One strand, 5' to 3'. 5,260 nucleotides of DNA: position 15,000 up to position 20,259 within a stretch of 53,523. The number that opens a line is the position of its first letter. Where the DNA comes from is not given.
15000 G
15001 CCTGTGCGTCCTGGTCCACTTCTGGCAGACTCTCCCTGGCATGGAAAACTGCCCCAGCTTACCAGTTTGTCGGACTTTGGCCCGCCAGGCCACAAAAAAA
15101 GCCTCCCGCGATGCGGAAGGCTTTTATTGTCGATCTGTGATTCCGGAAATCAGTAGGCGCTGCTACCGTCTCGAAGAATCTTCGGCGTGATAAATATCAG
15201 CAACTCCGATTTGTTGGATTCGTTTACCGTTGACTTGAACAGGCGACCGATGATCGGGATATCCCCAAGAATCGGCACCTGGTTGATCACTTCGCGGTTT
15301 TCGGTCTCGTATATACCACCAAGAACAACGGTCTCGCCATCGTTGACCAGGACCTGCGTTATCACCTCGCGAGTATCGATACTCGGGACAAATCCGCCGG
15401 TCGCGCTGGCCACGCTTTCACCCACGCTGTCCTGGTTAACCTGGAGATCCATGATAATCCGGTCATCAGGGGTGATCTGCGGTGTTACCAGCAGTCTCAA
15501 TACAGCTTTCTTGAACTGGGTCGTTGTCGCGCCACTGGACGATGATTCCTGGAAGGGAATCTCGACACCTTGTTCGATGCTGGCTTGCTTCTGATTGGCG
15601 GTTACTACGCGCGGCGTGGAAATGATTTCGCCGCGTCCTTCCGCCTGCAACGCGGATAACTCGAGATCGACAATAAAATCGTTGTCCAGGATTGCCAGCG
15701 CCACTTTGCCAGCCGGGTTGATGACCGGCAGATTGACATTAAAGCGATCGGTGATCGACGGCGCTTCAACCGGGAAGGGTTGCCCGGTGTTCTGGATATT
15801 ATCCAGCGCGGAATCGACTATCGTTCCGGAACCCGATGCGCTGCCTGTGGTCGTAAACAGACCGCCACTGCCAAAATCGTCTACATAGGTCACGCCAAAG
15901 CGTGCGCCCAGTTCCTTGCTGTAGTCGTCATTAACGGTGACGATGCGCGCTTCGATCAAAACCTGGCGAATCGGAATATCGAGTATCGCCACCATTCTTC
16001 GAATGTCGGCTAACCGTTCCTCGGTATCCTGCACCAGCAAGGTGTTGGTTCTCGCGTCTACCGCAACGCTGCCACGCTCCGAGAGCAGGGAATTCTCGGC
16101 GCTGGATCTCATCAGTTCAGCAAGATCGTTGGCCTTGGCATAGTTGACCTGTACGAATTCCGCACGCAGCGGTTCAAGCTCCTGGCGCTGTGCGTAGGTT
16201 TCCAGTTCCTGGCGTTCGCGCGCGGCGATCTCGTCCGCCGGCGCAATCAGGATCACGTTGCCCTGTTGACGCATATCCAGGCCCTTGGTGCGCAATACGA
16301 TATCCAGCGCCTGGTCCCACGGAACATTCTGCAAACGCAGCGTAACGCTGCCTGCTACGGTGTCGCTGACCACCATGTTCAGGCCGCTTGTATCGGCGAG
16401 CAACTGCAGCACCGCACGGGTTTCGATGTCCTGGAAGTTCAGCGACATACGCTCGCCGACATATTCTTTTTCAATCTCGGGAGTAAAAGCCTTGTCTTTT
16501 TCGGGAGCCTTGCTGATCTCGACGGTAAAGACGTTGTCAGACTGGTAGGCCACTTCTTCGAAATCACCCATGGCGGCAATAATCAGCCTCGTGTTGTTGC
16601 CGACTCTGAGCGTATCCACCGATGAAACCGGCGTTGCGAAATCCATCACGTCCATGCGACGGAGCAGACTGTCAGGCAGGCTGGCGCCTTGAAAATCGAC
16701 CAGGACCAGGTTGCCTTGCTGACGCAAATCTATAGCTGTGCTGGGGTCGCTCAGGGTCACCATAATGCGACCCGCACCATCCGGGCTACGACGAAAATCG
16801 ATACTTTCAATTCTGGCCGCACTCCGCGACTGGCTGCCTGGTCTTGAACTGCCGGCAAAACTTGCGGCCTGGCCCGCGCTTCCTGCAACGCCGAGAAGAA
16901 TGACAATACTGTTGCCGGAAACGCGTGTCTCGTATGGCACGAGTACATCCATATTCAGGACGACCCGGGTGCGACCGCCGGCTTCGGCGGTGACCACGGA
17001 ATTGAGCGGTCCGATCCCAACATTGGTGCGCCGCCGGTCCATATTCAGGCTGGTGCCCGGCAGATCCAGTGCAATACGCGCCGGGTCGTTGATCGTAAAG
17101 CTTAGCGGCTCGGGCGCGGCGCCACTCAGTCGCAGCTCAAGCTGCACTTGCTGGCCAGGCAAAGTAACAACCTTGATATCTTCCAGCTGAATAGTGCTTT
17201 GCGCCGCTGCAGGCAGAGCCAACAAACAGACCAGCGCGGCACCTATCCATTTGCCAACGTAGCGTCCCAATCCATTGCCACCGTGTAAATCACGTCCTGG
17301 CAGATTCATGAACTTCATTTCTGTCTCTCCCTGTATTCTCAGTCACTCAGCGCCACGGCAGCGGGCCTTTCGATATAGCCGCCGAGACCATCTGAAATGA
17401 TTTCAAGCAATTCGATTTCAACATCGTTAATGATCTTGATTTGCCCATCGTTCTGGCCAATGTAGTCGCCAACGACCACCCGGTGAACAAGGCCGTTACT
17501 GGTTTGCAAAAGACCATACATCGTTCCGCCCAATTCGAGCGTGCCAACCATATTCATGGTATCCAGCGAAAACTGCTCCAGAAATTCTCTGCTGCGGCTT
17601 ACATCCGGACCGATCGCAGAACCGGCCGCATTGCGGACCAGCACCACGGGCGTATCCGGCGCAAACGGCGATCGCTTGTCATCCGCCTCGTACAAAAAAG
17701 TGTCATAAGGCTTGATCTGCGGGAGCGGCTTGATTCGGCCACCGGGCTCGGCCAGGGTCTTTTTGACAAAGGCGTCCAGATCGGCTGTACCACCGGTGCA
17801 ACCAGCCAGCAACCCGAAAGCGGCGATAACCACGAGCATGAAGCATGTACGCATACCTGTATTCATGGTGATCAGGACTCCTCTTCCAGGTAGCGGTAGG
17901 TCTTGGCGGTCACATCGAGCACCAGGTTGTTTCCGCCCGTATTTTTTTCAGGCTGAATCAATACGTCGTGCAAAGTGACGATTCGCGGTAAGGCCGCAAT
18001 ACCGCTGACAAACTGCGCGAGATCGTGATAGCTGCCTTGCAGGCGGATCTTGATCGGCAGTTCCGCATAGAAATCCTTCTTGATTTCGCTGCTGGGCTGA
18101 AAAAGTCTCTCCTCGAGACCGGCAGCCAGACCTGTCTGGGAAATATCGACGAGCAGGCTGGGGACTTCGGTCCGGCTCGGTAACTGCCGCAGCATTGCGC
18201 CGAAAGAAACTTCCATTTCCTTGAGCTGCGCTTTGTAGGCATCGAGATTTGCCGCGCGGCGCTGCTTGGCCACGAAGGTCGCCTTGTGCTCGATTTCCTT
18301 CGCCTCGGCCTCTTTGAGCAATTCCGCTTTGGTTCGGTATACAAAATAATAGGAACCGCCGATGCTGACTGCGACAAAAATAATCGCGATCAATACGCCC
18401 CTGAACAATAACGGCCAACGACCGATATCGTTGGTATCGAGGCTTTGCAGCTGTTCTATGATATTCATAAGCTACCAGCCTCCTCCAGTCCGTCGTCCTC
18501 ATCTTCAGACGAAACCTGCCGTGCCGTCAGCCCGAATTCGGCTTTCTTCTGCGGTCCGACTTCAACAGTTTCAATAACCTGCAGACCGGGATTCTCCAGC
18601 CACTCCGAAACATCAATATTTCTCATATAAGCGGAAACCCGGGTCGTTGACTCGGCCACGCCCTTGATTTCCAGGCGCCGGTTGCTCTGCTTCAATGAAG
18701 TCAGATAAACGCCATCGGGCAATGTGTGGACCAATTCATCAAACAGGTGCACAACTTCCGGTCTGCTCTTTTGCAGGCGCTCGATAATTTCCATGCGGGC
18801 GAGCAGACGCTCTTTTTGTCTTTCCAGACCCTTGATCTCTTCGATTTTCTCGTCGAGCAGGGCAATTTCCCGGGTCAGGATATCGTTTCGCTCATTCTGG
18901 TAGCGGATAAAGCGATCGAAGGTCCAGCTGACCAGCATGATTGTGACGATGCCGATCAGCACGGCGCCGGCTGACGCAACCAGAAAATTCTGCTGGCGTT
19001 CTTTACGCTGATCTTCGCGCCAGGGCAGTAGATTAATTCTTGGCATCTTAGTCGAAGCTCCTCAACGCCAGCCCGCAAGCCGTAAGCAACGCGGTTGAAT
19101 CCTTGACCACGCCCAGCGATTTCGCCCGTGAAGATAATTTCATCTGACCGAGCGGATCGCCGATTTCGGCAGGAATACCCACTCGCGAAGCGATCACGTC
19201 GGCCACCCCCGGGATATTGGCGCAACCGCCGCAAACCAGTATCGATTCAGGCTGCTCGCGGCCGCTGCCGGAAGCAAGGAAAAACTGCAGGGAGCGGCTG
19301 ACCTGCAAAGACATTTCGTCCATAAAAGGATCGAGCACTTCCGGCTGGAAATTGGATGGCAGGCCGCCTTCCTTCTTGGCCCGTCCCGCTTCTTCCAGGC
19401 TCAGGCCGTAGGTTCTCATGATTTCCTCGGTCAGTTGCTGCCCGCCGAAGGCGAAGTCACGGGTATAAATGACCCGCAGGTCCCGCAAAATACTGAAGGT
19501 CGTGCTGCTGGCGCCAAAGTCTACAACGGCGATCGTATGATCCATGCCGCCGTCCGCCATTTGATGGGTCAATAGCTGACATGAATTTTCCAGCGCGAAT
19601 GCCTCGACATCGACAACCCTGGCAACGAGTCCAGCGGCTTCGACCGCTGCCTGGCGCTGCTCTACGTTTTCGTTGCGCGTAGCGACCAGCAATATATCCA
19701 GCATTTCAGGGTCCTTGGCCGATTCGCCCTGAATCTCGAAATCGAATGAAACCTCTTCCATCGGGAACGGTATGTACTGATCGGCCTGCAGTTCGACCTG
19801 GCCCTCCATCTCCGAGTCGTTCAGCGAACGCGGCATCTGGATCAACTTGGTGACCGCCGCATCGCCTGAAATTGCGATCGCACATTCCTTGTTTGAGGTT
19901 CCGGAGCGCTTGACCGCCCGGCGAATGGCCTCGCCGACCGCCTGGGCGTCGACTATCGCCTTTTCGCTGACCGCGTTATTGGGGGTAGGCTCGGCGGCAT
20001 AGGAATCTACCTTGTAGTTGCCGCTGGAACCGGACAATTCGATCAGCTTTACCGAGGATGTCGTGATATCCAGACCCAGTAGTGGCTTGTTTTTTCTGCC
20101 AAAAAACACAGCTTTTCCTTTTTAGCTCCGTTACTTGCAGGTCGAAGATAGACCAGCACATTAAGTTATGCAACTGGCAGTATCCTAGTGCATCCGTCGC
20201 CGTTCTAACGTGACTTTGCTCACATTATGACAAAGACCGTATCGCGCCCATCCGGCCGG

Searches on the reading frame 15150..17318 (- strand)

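Call 7: search_protein_families(library=pfam, proteins=[window:15150-17318:-], max_evalue=0.01)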
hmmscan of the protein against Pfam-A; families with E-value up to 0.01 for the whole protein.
window:15150-17318:- (722 aa): 5 families
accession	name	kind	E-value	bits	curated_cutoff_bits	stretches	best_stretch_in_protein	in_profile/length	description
PF00263.26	Secretin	-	4.1e-52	176.6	27.5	1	556-716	1-169/169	Bacterial type II and III secretion system protein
PF11741.13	AMIN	-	1.7e-33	115.2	20.5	2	173-265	2-91/101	AMIN domain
PF03958.22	Secretin_N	-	1.4e-14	54.4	28.2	1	389-452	4-69/69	Bacterial type II/III secretion system short domain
PF07660.19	STN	-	4.8e-12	45.9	28.4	1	314-361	2-52/52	Secretin and TonB N terminus short domain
PF21305.2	type_II_gspD_N0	-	4.4e-05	23.7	27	1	293-348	1-60/71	GspD-like, N0 domain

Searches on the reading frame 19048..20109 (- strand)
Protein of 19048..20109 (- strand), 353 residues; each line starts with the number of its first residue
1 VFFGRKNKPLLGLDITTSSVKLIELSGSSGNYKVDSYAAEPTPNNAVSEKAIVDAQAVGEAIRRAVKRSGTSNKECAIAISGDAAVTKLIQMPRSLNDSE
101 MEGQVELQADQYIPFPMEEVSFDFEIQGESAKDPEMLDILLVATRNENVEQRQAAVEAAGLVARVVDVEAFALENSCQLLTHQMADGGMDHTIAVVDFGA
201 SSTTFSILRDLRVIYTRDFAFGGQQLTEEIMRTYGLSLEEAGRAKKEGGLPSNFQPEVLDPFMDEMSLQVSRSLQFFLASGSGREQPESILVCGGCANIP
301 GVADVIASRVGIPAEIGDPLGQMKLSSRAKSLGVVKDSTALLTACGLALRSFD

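Call 52: search_protein_families(library=pfam, proteins=[window:19048-20109:-], max_evalue=0.00001)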
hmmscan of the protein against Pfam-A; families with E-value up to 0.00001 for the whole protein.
window:19048-20109:- (353 aa): 2 families
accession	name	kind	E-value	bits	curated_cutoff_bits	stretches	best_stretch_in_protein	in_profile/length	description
PF11104.14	PilM_2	-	1.5e-121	405.9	27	1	12-352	1-340/340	Type IV pilus assembly protein PilM;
PF14450.12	FtsA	-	4.2e-11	43.7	31.8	1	194-322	1-114/127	Cell division protein FtsA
